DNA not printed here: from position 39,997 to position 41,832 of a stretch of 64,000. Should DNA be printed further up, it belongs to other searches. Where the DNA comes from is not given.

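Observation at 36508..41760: Tad/Epd-like archaeal type IV pilus operon with split TadB/TadC platform proteins and two pilin-like genes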

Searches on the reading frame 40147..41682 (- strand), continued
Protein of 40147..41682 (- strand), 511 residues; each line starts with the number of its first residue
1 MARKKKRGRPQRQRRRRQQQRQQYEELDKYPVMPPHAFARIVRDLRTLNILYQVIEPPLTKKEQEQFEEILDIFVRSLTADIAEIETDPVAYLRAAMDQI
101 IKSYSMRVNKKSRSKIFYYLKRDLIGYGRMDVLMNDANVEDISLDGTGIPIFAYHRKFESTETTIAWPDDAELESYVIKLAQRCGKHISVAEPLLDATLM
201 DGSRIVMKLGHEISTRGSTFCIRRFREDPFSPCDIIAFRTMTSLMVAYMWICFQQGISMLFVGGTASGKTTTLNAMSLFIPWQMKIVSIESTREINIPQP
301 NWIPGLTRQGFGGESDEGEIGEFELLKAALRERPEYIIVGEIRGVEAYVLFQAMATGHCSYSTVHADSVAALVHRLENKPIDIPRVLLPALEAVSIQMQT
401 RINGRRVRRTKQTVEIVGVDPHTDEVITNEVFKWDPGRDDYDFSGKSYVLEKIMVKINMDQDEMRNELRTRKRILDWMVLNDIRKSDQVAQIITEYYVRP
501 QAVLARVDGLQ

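Call 33: find_encoding_contigs(protein=P0116, flank=10000, max_places=2)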
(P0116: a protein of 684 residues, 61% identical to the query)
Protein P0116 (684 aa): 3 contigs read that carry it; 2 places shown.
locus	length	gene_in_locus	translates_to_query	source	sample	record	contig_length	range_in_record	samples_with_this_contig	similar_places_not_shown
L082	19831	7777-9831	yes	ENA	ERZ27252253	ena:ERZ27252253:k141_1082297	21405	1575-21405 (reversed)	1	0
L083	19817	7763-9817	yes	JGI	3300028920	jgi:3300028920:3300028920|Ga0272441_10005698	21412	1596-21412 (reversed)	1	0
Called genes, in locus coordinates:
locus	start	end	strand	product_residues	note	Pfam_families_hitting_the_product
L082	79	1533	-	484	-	-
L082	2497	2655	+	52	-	-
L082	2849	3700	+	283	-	PF13431:TPR_17 (faint), PF13428:TPR_14 (faint), PF14559:TPR_19 (weak), PF00515:TPR_1, PF07719:TPR_2 (weak), PF13181:TPR_8 (weak), PF13414:TPR_11 (weak)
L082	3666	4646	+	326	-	PF01239:PPTA (faint), PF13431:TPR_17 (faint), PF13371:TPR_9 (weak), PF13432:TPR_16 (weak), PF14559:TPR_19 (weak), PF00515:TPR_1, PF07719:TPR_2, PF13181:TPR_8, +3 more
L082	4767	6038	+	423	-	-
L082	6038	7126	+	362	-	-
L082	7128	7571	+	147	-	PF23928:DUF7266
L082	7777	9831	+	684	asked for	PF23990:PilB3_N, PF00437:T2SSE, PF12773:DZR, PF13240:Zn_Ribbon_1 (faint), PF24460:DUF7575 (faint), PF13248:Zn_ribbon_3 (weak)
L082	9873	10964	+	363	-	PF00482:T2SSF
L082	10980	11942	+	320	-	PF00482:T2SSF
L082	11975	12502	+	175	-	-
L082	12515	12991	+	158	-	-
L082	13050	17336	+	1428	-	PF07705:CARDB (faint), PF13620:CarboxypepD_reg, PF13715:CarbopepD_reg_2, PF17802:SpaA (faint), PF12773:DZR (weak), PF13240:Zn_Ribbon_1 (faint), PF13248:Zn_ribbon_3 (faint)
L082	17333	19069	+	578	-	PF07705:CARDB (faint)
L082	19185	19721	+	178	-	-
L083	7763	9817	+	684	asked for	PF23990:PilB3_N, PF00437:T2SSE, PF12773:DZR, PF13240:Zn_Ribbon_1 (faint), PF24460:DUF7575 (faint), PF13248:Zn_ribbon_3 (weak)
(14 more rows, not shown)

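Call 74: search_protein_families(library=pfam, alignment_id=A1, max_evalue=0.01)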
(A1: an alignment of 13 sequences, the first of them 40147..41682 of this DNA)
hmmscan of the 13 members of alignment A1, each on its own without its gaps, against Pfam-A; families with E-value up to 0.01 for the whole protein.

A. member 1, window:40147-41682:- (511 aa): 1 family
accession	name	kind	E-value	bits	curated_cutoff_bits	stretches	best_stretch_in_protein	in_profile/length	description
PF00437.27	T2SSE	-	1.5e-27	96.6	24.9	1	163-379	36-258/370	Type II/IV secretion system protein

B. families by the number of members that match (of 13 scanned): 15 families
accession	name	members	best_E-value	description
PF00437.27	T2SSE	13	2.5e-30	Type II/IV secretion system protein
PF23989.1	PilB3_C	11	3.7e-05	PilB3-like, C-terminal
PF13248.11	Zn_ribbon_3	3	2.6e-11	zinc-ribbon domain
PF13240.11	Zn_Ribbon_1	3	3.1e-09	zinc-ribbon domain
PF23990.1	PilB3_N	3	0.00037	PilB3-like, N-terminal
PF12773.13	DZR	2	3.9e-09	Double zinc ribbon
PF24460.1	DUF7575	1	1.5e-05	Domain of unknown function (DUF7575)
PF17032.10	Zn_ribbon_15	1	0.00021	zinc-ribbon family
PF24463.1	DUF7577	1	0.0009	Domain of unknown function (DUF7577)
PF18912.6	DZR_2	1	0.0014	Double zinc ribbon domain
PF14803.11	Zn_ribbon_Nudix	1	0.0018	Nudix N-terminal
PF00005.33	ABC_tran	1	0.0046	ABC transporter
PF10571.15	UPF0547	1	0.0056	Uncharacterised protein family UPF0547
PF07191.17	Zn_ribbon_6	1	0.0063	Double zinc ribbon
PF13476.12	AAA_23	1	0.0096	AAA domain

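Call 76: search_dna_similar(query=window:40147-41682:-, collection=plasmids, mode=protein, max_rows=15, max_evalue=1e-30)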
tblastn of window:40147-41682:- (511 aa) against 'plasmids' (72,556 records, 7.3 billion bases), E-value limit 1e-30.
Records with a match: 314; places in all: 315; records where one place covers at least 80% of the query: 28.
Best place of each record, by identity: <60% 314.
By first word of the organism name: Ralstonia 133; Rhizobium 57; Pseudosulfitobacter 29; Sinorhizobium 20; Azospirillum 13; Burkholderia 10; Vibrio 6; Photobacterium 5; Novosphingobium 4; Cupriavidus 4; and 27 more.
By predicted mobility (MOB-suite, as given by PLSDB): non-mobilizable 161; mobilizable 112; conjugative 41.
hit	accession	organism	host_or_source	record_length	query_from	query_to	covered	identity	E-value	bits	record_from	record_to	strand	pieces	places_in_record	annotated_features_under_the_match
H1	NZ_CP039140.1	Haloferax mediterranei ATCC 33500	Cell culture,Spain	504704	115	505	77%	45.0%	7e-110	366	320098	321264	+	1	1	none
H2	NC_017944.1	Haloferax mediterranei ATCC 33500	-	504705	115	505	77%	45.0%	7e-110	366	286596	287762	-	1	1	none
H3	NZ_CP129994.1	Salinibaculum sp. KK48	cell culture,sediment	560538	107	505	78%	43.1%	2e-105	353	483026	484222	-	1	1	ATPase, T2SS/T4P/T4SS family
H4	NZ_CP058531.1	Halobaculum halophilum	cell culture,sediment in salt lake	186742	108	505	78%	43.2%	2e-107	359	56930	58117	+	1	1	type II/IV secretion system ATPase subunit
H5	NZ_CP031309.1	Natronorubrum bangense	Cell culture,The Bange salt-alkaline ...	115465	32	417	76%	42.3%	2e-77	317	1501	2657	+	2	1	hypothetical protein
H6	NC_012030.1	Halorubrum lacusprofundi ATCC 49239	-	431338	115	376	51%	49.6%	9e-81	281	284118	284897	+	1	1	type II/IV secretion system ATPase subunit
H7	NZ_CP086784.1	Pseudosulfitobacter pseudonitzschiae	Thalassiosira tenera,The surface ...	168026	25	446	83%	29.6%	1e-36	152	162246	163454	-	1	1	CpaF family protein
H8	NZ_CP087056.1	Pseudosulfitobacter pseudonitzschiae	Mediolabrus comicus,The surface ...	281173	25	446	83%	29.6%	1e-36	152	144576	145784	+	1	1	CpaF family protein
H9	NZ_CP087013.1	Pseudosulfitobacter pseudonitzschiae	Mediolabrus comicus,The surface ...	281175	25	446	83%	29.6%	1e-36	152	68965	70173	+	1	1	CpaF family protein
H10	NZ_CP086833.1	Pseudosulfitobacter pseudonitzschiae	Trieres chinensis,The surface seawater ...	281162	25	446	83%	29.5%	2e-36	152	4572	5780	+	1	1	CpaF family protein | hypothetical protein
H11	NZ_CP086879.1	Pseudosulfitobacter pseudonitzschiae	Skeletonema costatum,The surface ...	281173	25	446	83%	29.5%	2e-36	152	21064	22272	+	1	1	CpaF family protein | hypothetical protein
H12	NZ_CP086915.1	Pseudosulfitobacter pseudonitzschiae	Skeletonema costatum,The surface ...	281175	25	446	83%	29.5%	2e-36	152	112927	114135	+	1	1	CpaF family protein | hypothetical protein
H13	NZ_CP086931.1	Pseudosulfitobacter pseudonitzschiae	Skeletonema costatum,The surface ...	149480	25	446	83%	29.2%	1e-35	149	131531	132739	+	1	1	CpaF family protein | hypothetical protein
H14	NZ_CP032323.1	Azospirillum argentinense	soil sample,Agricultural field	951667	31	437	80%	30.0%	1e-36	152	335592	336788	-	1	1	CpaF family protein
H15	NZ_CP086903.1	Pseudosulfitobacter pseudonitzschiae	Skeletonema costatum,The surface ...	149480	34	446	81%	29.4%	2e-36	151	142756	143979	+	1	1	CpaF family protein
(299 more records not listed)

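Call 77: get_annotated_region(hit=H4, flank=9000)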
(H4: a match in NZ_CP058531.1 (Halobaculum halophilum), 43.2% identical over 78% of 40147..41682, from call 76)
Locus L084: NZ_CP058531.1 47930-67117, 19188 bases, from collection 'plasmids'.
description: Halobaculum halophilum strain Gai3-2 plasmid unnamed2, complete sequence
organism: Halobaculum halophilum (NCBI taxid 2743090)
taxonomy: Archaea; Euryarchaeota; Halobacteria; Halobacteriales; Haloferacaceae; Halobaculum; Halobaculum halophilum
host: -; source: cell culture,sediment in salt lake; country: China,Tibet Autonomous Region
typing (MOB-suite, as given by PLSDB): non-mobilizable
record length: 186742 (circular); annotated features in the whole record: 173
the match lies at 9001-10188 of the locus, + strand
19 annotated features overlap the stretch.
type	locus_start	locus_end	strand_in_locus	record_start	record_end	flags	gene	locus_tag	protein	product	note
CDS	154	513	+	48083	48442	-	-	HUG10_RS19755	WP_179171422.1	hypothetical protein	-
CDS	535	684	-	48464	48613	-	-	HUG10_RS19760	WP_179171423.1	hypothetical protein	-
CDS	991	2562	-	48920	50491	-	-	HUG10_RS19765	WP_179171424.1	hypothetical protein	-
CDS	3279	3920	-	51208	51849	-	-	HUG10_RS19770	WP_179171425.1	transcriptional regulator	-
CDS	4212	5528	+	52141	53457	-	-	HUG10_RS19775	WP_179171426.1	MFS transporter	GO:0055085 - transmembrane transport [Evidence IEA]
CDS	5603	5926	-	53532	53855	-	-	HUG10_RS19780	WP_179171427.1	FUN14 domain-containing protein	-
CDS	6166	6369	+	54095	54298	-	-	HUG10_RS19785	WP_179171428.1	DUF4177 domain-containing protein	-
CDS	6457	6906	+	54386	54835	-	-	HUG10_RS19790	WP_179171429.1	type IV pilin N-terminal domain-containing protein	-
CDS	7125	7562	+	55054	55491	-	-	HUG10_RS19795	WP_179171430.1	hypothetical protein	-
CDS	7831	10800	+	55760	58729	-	-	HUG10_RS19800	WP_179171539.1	type II/IV secretion system ATPase subunit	-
CDS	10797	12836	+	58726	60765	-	-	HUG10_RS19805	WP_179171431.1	type II secretion system F family protein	-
CDS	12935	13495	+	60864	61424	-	-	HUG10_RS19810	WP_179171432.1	hypothetical protein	-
CDS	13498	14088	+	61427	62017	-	-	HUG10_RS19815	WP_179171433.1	hypothetical protein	-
CDS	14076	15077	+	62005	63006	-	-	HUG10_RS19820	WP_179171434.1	hypothetical protein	-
CDS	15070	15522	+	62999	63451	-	-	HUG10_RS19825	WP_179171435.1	hypothetical protein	-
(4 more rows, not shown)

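Call 78: get_annotated_region(hit=H3, flank=9000)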
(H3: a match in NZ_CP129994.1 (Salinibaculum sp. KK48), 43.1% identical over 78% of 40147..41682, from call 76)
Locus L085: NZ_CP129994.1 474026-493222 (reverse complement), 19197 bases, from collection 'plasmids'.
description: Salinibaculum sp. KK48 plasmid unnamed2, complete sequence
organism: Salinibaculum sp. KK48 (NCBI taxid 3058903)
taxonomy: Archaea; Euryarchaeota; Halobacteria; Halobacteriales; Haloarculaceae; Salinibaculum; Salinibaculum sp. KK48
host: -; source: cell culture,sediment; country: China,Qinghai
typing (MOB-suite, as given by PLSDB): non-mobilizable
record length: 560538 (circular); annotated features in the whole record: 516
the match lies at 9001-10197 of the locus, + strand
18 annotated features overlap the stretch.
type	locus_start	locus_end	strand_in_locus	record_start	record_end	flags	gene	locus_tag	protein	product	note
CDS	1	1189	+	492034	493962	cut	-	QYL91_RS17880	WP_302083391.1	TFIIB-type zinc ribbon-containing protein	-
CDS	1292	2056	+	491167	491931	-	nucS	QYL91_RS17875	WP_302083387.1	endonuclease NucS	-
CDS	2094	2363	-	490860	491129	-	-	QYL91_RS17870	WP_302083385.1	hypothetical protein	-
CDS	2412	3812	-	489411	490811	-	-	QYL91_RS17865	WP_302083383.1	hypothetical protein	-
CDS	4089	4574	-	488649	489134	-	-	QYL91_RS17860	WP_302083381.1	type IV pilin N-terminal domain-containing protein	-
CDS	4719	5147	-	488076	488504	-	-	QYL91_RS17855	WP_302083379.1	type IV pilin N-terminal domain-containing protein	-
CDS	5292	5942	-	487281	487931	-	-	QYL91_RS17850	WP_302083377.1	DNA-binding protein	-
CDS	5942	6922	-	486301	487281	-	-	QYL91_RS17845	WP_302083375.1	replication factor A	-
CDS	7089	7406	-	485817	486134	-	-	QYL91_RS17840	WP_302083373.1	FUN14 domain-containing protein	-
CDS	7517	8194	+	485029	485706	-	-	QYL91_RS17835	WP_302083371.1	hypothetical protein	-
CDS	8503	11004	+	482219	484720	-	-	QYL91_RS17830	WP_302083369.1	ATPase, T2SS/T4P/T4SS family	-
CDS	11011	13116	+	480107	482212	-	-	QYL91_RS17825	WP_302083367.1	type II secretion system F family protein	-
CDS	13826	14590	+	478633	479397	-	-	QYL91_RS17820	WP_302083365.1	hypothetical protein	-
CDS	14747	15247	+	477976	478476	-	-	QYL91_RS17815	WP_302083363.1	hypothetical protein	-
CDS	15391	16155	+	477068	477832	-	-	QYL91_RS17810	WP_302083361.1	hypothetical protein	-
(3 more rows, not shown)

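Call 79: search_protein_families(library=pfam, proteins=[L084:6457-6906:+, L084:7125-7562:+, L084:7831-10800:+, L084:10797-12836:+, L084:12935-13495:+, L084:13498-14088:+, L084:14076-15077:+, L084:15070-15522:+, L084:15515-16312:+], max_evalue=0.001)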
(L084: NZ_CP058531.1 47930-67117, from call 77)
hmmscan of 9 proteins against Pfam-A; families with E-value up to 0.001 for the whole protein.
L084:6457-6906:+ (149 aa): 1 family
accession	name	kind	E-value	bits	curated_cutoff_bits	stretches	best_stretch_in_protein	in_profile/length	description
PF07790.16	Pilin_N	-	9e-23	81.4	25.2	1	11-84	1-70/78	Archaeal Type IV pilin, N-terminal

L084:7125-7562:+ (145 aa): 0 families

L084:7831-10800:+ (989 aa): 3 families
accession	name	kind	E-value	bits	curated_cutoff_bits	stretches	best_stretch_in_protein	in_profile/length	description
PF00437.27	T2SSE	-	1.6e-30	106.4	24.9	1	470-683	66-280/370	Type II/IV secretion system protein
PF23989.1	PilB3_C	-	1.9e-07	31.5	27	1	719-792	2-74/83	PilB3-like, C-terminal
PF23990.1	PilB3_N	-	0.00037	21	27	0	240-273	67-100/101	PilB3-like, N-terminal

L084:10797-12836:+ (679 aa): 1 family
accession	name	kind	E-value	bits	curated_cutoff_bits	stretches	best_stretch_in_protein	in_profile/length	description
PF00482.28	T2SSF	-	1.5e-28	99.7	25.2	2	468-592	2-123/125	Type II secretion system (T2SS), protein F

L084:12935-13495:+ (186 aa): 1 family
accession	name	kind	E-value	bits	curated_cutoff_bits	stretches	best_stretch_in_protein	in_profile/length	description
PF23958.1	DUF7287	-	5.3e-32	112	27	1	1-186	8-157/157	Family of unknown function (DUF7287)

L084:13498-14088:+ (196 aa): 1 family
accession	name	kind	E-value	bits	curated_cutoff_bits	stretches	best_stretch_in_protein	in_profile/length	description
PF23959.1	DUF7288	-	2.4e-65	220.8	27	1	2-193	1-184/184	Family of unknown function (DUF7288)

L084:14076-15077:+ (333 aa): 1 family
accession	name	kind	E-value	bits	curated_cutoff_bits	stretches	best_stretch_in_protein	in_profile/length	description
PF23922.1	DUF7261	-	0.0002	22.1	27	1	21-92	3-76/169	Family of unknown function (DUF7261)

L084:15070-15522:+ (150 aa): 1 family
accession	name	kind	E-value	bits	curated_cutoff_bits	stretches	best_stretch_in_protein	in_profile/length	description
PF23928.1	DUF7266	-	4.7e-25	88.4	27.6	1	3-147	2-142/145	Family of unknown function (DUF7266)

L084:15515-16312:+ (265 aa): 1 family
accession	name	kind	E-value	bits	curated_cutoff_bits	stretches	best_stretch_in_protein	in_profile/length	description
PF23960.2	DUF7289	-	6.3e-50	170.4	27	1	4-262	1-237/238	Family of unknown function (DUF7289)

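Call 92: search_protein_families(library=pfam, proteins=[L081:13805-14323:+, L081:14320-14940:+, L082:11975-12502:+, L082:12515-12991:+, L081:7207-8343:+, L081:8368-9465:+, L081:9540-9983:+, L081:14946-18920:+], max_evalue=0.1)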
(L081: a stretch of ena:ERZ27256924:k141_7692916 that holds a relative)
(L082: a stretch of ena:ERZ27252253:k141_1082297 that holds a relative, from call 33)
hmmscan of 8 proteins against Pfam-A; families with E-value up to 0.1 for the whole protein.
L081:13805-14323:+ (172 aa): 1 family
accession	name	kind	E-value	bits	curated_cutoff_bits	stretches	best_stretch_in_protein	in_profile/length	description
PF23959.1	DUF7288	-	0.00041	21.2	27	1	10-142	1-148/184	Family of unknown function (DUF7288)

L081:14320-14940:+ (206 aa): 1 family
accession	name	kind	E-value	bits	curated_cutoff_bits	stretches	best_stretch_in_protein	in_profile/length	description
PF23922.1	DUF7261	-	2.4e-06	28.3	27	1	59-152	3-94/169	Family of unknown function (DUF7261)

L082:11975-12502:+ (175 aa): 0 families

L082:12515-12991:+ (158 aa): 2 families
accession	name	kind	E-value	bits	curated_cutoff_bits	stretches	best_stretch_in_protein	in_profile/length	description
PF05769.16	SIKE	-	0.009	16.4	24.3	1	73-148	60-138/180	SIKE family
PF06409.17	NPIP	-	0.074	13.3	27.5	1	33-134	34-134/207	Nuclear pore complex interacting protein (NPIP)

L081:7207-8343:+ (378 aa): 1 family
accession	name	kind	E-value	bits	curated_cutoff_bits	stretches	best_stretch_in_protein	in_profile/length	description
PF07790.16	Pilin_N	-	0.069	14.5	25.2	0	7-36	1-30/78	Archaeal Type IV pilin, N-terminal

L081:8368-9465:+ (365 aa): 0 families

L081:9540-9983:+ (147 aa): 1 family
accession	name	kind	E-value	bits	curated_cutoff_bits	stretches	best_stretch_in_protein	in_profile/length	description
PF23928.1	DUF7266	-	1.6e-08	34.8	27.6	1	14-142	10-138/145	Family of unknown function (DUF7266)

L081:14946-18920:+ (1324 aa): 14 families
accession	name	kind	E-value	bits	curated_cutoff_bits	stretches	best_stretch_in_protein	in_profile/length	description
PF13620.12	CarboxypepD_reg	-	6e-26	91.1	32.3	2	865-943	1-82/82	Carboxypeptidase regulatory-like domain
PF13715.12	CarbopepD_reg_2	-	2.5e-09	37.5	32.2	2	866-934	1-67/88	CarboxypepD_reg-like domain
PF17210.9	SdrD_B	-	1.4e-08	35.4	29.7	1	960-1008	21-68/112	SdrD B-like domain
PF07705.17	CARDB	-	4.5e-06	27.2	22.7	1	298-335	12-49/101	CARDB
PF13240.11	Zn_Ribbon_1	-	0.00012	22.1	25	1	1202-1223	2-23/23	zinc-ribbon domain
PF17802.7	SpaA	-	0.00068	20.2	23.1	0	956-1002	9-56/91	Prealbumin-like fold domain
PF22352.2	K319L-like_PKD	-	0.00085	19.7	27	0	659-716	16-76/84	K319L-like, PKD domain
PF12773.13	DZR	-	0.0012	19.4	27.3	1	1202-1253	1-44/45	Double zinc ribbon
PF13453.11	Zn_ribbon_TFIIB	-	0.0029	17.4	22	1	1215-1241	1-27/41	Transcription factor zinc-finger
PF22904.2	NOMO1-like_2nd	-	0.0042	17.6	27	1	962-1002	18-58/90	BOS complex subunit NOMO1-like, second beta sandwich domain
PF04479.18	RTA1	-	0.045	13.8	24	1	1116-1185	69-134/208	RTA1 like protein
PF11974.14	bMG3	-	0.05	14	34.9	0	959-995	24-59/103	Bacterial alpha-2-macroglobulin MG3 domain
PF10320.15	7TM_GPCR_Srsx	-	0.055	13.3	24.1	0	1153-1205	149-201/257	Serpentine type 7TM GPCR chemoreceptor Srsx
PF17870.6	Insulin_TMD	-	0.072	13.6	33.4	0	1148-1178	10-41/47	Insulin receptor trans-membrane segment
